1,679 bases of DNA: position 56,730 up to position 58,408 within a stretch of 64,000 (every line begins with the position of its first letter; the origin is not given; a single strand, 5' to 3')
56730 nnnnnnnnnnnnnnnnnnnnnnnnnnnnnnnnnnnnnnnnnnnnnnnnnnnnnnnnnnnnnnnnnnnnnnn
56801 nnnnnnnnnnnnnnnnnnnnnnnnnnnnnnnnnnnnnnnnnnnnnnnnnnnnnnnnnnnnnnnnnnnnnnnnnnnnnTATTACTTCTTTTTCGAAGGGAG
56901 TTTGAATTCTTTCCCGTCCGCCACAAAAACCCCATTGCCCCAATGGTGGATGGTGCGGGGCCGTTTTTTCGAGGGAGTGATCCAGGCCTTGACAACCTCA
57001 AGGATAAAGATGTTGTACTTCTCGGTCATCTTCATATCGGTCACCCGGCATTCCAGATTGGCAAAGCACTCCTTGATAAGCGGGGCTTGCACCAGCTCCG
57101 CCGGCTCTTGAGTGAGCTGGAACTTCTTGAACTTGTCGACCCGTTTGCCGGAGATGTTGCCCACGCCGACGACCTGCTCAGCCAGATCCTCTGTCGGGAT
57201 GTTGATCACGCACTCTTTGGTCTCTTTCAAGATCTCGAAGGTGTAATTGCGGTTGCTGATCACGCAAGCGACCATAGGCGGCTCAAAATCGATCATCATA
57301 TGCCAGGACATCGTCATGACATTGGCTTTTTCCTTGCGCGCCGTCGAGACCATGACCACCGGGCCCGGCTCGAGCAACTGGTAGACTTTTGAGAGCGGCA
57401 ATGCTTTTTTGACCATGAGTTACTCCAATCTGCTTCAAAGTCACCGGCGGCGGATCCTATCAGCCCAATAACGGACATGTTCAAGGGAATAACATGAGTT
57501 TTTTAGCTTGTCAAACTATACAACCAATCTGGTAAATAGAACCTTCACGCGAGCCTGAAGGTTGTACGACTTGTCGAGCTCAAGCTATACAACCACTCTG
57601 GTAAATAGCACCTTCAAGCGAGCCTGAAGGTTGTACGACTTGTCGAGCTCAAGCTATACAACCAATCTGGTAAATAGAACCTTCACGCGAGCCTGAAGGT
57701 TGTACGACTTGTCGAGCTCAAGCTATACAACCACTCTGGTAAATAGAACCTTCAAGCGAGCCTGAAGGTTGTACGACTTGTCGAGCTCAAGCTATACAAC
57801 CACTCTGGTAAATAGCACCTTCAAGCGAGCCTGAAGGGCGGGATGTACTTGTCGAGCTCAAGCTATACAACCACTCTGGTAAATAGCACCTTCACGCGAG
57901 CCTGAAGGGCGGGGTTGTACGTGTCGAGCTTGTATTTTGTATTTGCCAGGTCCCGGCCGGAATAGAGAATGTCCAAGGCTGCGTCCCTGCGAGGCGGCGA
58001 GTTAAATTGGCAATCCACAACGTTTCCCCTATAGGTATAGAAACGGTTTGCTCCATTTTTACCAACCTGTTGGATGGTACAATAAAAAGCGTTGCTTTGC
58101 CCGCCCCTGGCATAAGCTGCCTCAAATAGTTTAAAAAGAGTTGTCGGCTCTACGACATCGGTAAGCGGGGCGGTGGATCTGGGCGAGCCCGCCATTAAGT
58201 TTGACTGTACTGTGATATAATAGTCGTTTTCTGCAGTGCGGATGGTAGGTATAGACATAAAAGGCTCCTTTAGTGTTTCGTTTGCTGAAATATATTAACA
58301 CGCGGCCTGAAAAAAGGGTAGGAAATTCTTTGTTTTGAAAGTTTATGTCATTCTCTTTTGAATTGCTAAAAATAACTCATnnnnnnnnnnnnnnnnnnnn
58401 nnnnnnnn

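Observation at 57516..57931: Six head-to-tail copies of a gene's last ~22 codons plus its TAG stop fill its 3' flank (69-bp period)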

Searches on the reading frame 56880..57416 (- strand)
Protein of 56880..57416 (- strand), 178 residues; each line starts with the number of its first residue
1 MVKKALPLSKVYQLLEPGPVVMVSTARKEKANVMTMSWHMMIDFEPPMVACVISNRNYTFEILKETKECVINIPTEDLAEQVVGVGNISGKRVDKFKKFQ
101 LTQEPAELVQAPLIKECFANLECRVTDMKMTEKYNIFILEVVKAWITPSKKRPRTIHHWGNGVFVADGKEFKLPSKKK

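Call 8: search_protein_families(library=pfam, proteins=[window:56880-57416:-], max_evalue=0.01)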
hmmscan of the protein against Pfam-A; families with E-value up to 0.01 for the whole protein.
window:56880-57416:- (178 aa): 1 family
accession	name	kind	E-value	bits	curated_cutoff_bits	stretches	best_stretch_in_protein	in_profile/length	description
PF01613.24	Flavin_Reduct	-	3.4e-31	108.9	27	1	17-153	5-140/153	Flavin reductase like domain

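Call 48: find_encoding_contigs(protein=window:56880-57416:-, flank=3000)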
Protein window:56880-57416:- (178 aa): 1 contig read that carries it; 1 place shown.
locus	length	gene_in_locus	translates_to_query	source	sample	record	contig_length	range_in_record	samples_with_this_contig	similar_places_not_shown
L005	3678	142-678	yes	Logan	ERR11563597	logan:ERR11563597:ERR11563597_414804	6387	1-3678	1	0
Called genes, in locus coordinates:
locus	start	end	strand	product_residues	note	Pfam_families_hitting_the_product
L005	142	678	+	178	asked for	PF01613:Flavin_Reduct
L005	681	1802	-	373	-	PF04055:Radical_SAM, PF06969:HemN_C (weak)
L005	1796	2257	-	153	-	-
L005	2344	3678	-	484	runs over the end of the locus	PF01578:Cytochrom_C_asm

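Call 57: list_cluster_members(proteins=[P0001, window:56880-57416:-])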
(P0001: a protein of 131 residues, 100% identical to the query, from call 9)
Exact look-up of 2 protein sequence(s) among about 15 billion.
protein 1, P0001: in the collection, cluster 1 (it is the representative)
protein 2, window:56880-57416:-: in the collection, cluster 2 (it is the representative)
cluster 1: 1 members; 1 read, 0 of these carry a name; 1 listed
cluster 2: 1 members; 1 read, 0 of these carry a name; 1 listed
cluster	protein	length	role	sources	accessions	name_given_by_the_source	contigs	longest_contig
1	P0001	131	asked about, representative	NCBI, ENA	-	-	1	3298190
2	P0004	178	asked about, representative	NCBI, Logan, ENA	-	-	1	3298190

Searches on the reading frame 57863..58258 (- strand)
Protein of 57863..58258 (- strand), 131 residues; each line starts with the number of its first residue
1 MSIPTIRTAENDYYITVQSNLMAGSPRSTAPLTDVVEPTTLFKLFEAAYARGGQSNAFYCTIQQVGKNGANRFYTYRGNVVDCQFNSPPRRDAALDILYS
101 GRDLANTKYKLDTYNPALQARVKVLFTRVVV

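Call 8: search_protein_families(library=pfam, proteins=[window:57863-58258:-], max_evalue=0.01)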
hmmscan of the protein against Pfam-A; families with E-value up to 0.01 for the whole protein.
window:57863-58258:- (131 aa): 0 families

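Call 9: find_homologous_proteins(query=window:57866-58258:-, max_evalue=0.01)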
Query window:57866-58258:- (131 aa): 2 proteins with E <= 0.01 among 11 candidates.
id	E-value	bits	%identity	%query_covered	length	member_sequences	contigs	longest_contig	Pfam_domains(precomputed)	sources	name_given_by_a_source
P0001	1.7e-81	288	100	100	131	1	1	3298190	-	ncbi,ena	-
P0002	1.2e-45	172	65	98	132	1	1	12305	-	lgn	-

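Call 10: find_encoding_contigs(protein=P0002, flank=10000)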
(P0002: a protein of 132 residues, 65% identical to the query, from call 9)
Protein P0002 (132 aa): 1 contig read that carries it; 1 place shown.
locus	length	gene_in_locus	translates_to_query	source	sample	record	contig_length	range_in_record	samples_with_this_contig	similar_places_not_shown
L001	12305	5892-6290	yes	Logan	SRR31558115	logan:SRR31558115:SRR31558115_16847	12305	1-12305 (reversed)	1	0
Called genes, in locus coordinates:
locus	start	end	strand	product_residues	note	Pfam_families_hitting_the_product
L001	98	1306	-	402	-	PF01578:Cytochrom_C_asm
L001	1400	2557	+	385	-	PF00481:PP2C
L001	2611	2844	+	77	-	-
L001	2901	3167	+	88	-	PF00111:Fer2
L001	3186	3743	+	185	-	PF08984:DUF1858, PF01521:Fe-S_biosyn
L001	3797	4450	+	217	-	-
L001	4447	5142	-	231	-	PF00291:PALP (faint)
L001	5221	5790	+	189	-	-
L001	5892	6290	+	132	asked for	-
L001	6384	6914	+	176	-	-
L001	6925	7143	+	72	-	PF03831:YjdM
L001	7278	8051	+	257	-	-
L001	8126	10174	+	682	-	PF01751:Toprim, PF01131:Topoisom_bac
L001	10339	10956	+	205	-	-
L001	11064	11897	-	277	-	PF25046:DUF7790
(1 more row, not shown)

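Call 11: find_encoding_contigs(protein=P0001, flank=10000)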
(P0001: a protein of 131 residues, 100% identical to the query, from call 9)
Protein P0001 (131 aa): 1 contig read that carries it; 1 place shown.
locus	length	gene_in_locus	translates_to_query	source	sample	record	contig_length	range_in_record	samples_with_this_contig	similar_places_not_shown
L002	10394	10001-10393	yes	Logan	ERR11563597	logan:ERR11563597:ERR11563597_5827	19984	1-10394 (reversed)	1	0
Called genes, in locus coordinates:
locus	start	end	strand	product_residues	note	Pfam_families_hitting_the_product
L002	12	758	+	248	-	PF02348:CTP_transf_3, PF12804:NTP_transf_3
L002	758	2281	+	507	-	PF00583:Acetyltransf_1, PF13302:Acetyltransf_3, PF13508:Acetyltransf_7 (weak), PF03102:NeuB, PF08666:SAF (faint)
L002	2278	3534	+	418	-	PF00702:Hydrolase, PF12710:HAD (weak), PF13419:HAD_2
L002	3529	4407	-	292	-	PF00581:Rhodanese (weak), PF26341:AAA_SelU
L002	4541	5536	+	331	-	PF06144:DNA_pol3_delta (weak), PF21694:DNA_pol3_delta_C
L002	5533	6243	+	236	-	PF00590:TP_methylase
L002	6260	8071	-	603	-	PF17816:PDZ_4, PF03572:Peptidase_S41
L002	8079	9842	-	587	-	PF17816:PDZ_4, PF03572:Peptidase_S41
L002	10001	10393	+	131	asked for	?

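Call 34: find_related_loci(query=A1, collection=metagenome_contigs, flank=3000)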
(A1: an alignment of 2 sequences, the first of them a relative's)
Query A1 (131 aa) in metagenome_contigs; peptide patterns used: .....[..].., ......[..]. (x = any residue, [..] = any of these).
169 stretches matched a pattern, but none encodes a relative of the query by tblastn (E <= 1e-3).

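Call 43: search_protein_representatives(alignment_id=A1)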
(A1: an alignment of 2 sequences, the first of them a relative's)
Query: 2 sequences, 133 profile positions. Proteins with E-value up to 0.001 (for the whole library): 2; up to 1e-10: 1; up to 1e-30: 1. The best 2 are listed.
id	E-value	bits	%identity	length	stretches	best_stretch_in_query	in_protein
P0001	3.1e-77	273.2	-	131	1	1-133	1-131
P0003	1.6e-04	37.9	-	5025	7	81-119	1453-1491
